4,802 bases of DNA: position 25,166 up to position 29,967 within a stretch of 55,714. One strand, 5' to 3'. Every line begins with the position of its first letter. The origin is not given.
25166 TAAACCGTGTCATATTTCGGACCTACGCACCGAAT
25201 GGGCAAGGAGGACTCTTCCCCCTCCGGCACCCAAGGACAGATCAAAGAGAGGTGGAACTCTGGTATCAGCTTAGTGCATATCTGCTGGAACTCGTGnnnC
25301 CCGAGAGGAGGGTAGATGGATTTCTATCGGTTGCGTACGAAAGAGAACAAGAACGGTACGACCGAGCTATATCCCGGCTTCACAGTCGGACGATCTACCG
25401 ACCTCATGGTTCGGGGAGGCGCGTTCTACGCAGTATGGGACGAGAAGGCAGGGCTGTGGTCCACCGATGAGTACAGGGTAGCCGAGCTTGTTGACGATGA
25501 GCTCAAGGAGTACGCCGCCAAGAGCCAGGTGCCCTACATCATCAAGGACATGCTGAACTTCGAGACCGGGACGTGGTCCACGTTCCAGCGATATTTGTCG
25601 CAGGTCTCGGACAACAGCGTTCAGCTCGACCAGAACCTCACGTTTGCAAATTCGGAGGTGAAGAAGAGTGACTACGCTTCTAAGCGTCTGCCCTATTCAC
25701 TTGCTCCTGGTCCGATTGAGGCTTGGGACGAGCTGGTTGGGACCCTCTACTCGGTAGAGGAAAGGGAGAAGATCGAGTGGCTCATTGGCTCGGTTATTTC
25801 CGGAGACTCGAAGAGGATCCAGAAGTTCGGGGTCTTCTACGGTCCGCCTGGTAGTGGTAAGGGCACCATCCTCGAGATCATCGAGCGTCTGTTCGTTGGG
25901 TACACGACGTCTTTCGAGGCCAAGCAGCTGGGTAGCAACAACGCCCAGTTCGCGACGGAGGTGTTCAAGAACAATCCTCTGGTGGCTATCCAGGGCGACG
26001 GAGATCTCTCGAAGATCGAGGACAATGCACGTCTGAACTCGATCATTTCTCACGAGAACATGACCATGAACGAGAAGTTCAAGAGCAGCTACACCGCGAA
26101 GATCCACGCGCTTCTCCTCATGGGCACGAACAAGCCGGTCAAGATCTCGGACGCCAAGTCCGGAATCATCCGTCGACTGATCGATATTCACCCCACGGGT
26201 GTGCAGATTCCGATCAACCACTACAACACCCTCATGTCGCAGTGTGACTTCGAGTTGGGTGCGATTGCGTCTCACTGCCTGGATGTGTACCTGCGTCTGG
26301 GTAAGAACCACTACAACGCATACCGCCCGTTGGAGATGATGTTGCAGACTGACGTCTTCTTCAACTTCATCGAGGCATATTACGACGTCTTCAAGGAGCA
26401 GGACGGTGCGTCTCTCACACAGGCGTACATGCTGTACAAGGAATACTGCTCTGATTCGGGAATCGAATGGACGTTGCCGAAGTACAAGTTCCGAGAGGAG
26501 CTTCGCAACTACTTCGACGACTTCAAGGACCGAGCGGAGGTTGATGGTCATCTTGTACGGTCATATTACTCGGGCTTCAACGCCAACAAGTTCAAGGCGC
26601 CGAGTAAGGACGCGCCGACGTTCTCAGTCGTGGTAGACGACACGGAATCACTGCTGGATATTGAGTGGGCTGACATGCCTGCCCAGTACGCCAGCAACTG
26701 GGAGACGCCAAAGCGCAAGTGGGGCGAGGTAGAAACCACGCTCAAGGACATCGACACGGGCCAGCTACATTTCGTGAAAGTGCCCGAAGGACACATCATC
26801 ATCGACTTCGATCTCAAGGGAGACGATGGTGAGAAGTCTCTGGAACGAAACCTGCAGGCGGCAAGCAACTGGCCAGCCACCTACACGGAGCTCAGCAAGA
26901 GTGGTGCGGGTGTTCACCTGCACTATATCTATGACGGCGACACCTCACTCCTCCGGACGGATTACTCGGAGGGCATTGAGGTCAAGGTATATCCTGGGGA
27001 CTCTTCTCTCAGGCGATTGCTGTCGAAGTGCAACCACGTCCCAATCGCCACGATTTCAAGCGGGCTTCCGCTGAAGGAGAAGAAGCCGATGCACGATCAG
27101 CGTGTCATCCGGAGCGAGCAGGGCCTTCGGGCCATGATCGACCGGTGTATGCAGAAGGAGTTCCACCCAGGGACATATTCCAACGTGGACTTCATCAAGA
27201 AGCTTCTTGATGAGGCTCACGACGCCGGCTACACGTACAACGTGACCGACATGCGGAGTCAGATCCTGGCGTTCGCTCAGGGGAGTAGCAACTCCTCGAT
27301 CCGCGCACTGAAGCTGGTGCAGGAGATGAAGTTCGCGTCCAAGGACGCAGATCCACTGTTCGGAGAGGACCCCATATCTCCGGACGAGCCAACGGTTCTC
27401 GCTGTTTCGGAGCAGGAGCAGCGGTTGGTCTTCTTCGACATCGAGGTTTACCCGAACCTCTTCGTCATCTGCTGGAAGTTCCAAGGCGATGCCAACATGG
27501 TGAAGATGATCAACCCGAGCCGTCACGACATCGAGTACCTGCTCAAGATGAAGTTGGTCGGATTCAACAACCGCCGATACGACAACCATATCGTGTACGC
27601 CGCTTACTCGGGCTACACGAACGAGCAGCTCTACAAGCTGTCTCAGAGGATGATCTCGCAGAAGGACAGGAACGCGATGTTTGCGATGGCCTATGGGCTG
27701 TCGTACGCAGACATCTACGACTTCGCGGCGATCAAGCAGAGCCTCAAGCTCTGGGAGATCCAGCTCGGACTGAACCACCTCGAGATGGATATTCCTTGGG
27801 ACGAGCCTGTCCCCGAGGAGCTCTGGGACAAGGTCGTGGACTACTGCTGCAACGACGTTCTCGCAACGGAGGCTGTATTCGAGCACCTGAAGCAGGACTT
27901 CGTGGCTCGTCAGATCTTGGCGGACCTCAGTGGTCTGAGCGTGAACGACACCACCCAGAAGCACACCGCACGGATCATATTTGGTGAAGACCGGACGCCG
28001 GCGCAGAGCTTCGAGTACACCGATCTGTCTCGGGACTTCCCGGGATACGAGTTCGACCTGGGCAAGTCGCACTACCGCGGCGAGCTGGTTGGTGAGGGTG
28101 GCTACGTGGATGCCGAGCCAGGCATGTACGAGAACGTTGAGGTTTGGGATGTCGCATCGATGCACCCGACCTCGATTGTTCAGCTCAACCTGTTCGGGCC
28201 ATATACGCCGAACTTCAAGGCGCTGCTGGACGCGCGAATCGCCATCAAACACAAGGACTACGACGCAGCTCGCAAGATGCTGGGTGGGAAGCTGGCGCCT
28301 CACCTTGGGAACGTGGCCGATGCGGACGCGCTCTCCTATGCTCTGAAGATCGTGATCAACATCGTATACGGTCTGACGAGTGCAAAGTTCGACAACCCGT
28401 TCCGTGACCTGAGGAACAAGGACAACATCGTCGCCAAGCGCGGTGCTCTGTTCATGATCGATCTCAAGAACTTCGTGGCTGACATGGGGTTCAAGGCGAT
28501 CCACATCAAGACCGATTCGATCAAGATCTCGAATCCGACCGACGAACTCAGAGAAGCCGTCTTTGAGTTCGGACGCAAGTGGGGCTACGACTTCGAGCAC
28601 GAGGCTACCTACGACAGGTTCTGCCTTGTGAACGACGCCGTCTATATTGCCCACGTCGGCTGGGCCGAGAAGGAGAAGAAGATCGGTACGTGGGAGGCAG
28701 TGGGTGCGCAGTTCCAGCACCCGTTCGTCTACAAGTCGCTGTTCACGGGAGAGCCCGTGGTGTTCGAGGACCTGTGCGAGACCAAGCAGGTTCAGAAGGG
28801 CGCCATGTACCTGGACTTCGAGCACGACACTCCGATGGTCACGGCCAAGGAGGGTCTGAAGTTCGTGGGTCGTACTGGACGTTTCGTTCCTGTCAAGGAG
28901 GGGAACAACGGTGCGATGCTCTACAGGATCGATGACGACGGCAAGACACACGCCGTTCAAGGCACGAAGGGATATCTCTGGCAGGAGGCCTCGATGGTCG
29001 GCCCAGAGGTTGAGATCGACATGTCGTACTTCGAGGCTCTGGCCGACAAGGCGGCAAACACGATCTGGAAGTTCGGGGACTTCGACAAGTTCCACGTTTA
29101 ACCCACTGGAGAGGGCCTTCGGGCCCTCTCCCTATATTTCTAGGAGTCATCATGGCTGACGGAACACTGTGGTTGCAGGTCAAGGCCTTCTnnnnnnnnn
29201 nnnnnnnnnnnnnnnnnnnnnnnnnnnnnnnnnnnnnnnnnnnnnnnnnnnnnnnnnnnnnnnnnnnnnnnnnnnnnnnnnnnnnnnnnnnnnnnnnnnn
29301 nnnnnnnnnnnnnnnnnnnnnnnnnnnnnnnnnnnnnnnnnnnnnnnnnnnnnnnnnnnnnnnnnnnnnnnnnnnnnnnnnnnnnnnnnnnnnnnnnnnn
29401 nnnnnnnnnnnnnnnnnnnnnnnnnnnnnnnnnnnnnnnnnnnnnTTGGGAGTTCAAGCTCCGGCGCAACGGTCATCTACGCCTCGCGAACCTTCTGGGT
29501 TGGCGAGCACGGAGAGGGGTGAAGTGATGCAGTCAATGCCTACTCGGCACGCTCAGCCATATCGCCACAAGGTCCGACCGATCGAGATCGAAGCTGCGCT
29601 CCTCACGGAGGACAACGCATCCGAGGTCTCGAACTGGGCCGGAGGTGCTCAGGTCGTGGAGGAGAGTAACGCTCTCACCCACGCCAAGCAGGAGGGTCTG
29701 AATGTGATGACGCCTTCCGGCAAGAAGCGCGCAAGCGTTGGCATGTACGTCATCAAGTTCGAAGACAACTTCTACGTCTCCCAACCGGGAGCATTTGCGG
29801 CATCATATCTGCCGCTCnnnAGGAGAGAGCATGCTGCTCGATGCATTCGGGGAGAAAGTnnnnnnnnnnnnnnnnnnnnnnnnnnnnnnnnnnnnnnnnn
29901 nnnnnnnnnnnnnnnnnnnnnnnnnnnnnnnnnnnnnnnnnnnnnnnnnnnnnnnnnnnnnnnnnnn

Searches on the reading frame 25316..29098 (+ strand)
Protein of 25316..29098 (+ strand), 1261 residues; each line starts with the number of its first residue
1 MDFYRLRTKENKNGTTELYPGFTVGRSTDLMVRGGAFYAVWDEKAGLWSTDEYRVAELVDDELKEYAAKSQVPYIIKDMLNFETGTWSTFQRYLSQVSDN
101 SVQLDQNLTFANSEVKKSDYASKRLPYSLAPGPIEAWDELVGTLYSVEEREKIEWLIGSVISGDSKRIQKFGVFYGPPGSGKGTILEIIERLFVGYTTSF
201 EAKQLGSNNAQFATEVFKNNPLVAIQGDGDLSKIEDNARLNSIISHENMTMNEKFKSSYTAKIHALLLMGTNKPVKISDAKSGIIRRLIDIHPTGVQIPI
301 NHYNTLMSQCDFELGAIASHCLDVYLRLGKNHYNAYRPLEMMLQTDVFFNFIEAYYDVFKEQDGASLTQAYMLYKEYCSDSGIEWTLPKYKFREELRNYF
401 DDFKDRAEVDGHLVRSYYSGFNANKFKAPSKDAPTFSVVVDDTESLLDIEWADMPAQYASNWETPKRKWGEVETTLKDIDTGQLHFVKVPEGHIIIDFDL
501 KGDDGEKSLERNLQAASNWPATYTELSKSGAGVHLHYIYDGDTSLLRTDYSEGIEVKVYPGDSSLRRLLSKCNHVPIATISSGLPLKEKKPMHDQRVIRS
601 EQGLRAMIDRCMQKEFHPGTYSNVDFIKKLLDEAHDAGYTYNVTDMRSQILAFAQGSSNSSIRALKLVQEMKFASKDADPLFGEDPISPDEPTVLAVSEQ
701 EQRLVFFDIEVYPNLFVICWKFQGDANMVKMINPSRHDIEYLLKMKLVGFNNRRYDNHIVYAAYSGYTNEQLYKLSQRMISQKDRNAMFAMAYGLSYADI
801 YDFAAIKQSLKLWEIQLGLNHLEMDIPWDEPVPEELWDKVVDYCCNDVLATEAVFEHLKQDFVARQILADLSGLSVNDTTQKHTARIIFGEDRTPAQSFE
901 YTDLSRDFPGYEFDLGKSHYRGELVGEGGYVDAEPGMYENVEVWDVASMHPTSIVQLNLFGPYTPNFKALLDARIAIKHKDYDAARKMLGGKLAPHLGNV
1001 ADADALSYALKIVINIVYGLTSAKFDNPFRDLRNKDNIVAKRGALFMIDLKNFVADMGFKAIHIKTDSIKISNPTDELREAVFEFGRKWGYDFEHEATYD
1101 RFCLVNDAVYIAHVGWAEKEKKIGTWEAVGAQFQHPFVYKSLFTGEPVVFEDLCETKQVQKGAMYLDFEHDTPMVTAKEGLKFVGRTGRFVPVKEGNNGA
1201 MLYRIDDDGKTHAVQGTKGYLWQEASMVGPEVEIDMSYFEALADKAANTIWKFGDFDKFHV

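Call 53: search_protein_families(library=phrogs, proteins=[window:25316-29098:+], max_evalue=0.00001)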
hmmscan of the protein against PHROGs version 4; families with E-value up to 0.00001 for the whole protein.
window:25316-29098:+ (1261 aa): 8 families
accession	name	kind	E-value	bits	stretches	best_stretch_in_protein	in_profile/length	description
phrog_4210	-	DNA, RNA and nucleotide metabolism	0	1968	1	1-1259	1-1284/1304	DNA polymerase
phrog_1252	-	DNA, RNA and nucleotide metabolism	1.5e-48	166.8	2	693-895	43-262/663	DNA polymerase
phrog_1829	-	DNA, RNA and nucleotide metabolism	2.4e-23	83.2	1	151-407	487-740/772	DNA primase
phrog_1156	-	DNA, RNA and nucleotide metabolism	5.1e-21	75.9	1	113-418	500-821/855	DNA primase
phrog_864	-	DNA, RNA and nucleotide metabolism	1.1e-20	74.7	1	114-408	307-610/1064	DNA primase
phrog_7601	-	unknown function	1.4e-17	65.1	1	168-404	19-258/289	-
phrog_6088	-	DNA, RNA and nucleotide metabolism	1.1e-11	44.9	1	156-386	494-732/772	DNA primase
phrog_3022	-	DNA, RNA and nucleotide metabolism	3.4e-07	30.1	1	452-556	34-147/788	DNA primase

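Call 84: search_dna_similar(query=window:25316-29098:+, collection=phages, mode=protein, max_rows=30, rows=spread)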
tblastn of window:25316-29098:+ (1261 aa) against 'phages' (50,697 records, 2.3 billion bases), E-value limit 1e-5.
Records with a match: 500; places in all: 500; records where one place covers at least 80% of the query: 252.
Best place of each record, by identity: 60-80% 30; <60% 470.
By first word of the organism name: Enterococcus 122; Arthrobacter 95; Gordonia 55; Streptomyces 54; Pseudomonas 38; Lactococcus 22; Siphovirus 12; Enterobacteria 9; Curtobacterium 7; Listeria 7; and 29 more.
By host as written in the record: Arthrobacter sp. ATCC 21022 62; Enterococcus faecalis 39; Gordonia rubripertincta NRRL B-16540 36; - 22; Streptomyces griseus ATCC 10137 18; Lactococcus lactis 16; Pseudomonas aeruginosa 16; Gordonia terrae 3612 15; and 117 more.
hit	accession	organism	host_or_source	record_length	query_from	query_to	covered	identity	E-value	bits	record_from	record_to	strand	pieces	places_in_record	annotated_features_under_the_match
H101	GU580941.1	Rhodococcus phage ReqiPepy6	Rhodococcus equi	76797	1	1256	100%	62.9%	0e+0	1618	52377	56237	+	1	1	gp072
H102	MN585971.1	Gordonia phage Avazak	Gordonia rubripertincta NRRL B-16540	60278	1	1257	100%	61.3%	0e+0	1570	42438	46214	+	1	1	63: DNA primase/polymerase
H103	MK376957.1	Gordonia phage Duffington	Gordonia terrae 3612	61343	1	1256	100%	59.9%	0e+0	1540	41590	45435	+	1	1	59: DNA primase/polymerase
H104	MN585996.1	Gordonia phage Crocheter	Gordonia rubripertincta NRRL B-16540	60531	1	1256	100%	59.4%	0e+0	1529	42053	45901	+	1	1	61: DNA primase/polymerase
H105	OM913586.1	Arthrobacter phage Zeina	Arthrobacter globiformis B-2979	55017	1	1259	100%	57.4%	0e+0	1508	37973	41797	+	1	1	61: DNA primase/polymerase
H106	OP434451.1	Arthrobacter phage BenitoAntonio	Arthrobacter sp. ATCC 21022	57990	1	1259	100%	57.1%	0e+0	1479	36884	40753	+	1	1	61: DNA primase/polymerase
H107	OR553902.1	Arthrobacter phage Lewando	Arthrobacter globiformis NRRL B-2779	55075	1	1259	100%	56.9%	0e+0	1519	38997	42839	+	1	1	63: DNA primase/polymerase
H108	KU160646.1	Arthrobacter phage Gordon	Arthrobacter sp. ATCC 21022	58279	1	1259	100%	56.8%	0e+0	1485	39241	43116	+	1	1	54: DNA primase/polymerase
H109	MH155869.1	Streptomyces phage HotFries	Streptomyces scabiei RL-34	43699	1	1240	98%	57.3%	0e+0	1459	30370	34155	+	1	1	42: DNA primase/polymerase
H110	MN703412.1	Arthrobacter phage Giantsbane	Arthrobacter globiformis B-2979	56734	1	1259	100%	56.2%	0e+0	1448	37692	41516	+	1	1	59: DNA primase/polymerase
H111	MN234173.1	Arthrobacter phage Sporto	Arthrobacter globiformis NRRL B-2979 SEA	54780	1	1259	100%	54.1%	0e+0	1373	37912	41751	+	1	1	57: DNA primase/polymerase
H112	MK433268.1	Streptomyces phage Popy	Streptomyces griseus ATCC 10137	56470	1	1259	100%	52.7%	0e+0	1355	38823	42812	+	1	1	60: DNA primase/polymerase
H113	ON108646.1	Streptomyces phage TonyStarch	Streptomyces mirabilis NRRL B-2400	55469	1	1259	100%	52.6%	0e+0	1353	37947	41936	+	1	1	59: DNA primase/polymerase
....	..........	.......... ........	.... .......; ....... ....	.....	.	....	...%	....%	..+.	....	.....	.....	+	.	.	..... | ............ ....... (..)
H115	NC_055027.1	Lactococcus phage CHPC971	Lactococcus lactis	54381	1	1257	100%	37.4%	0e+0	862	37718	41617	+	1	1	DNA polymerase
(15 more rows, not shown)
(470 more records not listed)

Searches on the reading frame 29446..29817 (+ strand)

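Call 54: search_protein_families(library=phrogs, proteins=[window:29446-29817:+], max_evalue=0.00001)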
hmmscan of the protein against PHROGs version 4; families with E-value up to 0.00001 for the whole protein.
window:29446-29817:+ (124 aa): 2 families
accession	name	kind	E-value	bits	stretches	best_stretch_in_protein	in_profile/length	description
phrog_419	-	unknown function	1.1e-07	32.7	1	23-121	26-120/300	-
phrog_1810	-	unknown function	1.3e-07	32.8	1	36-121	5-89/166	-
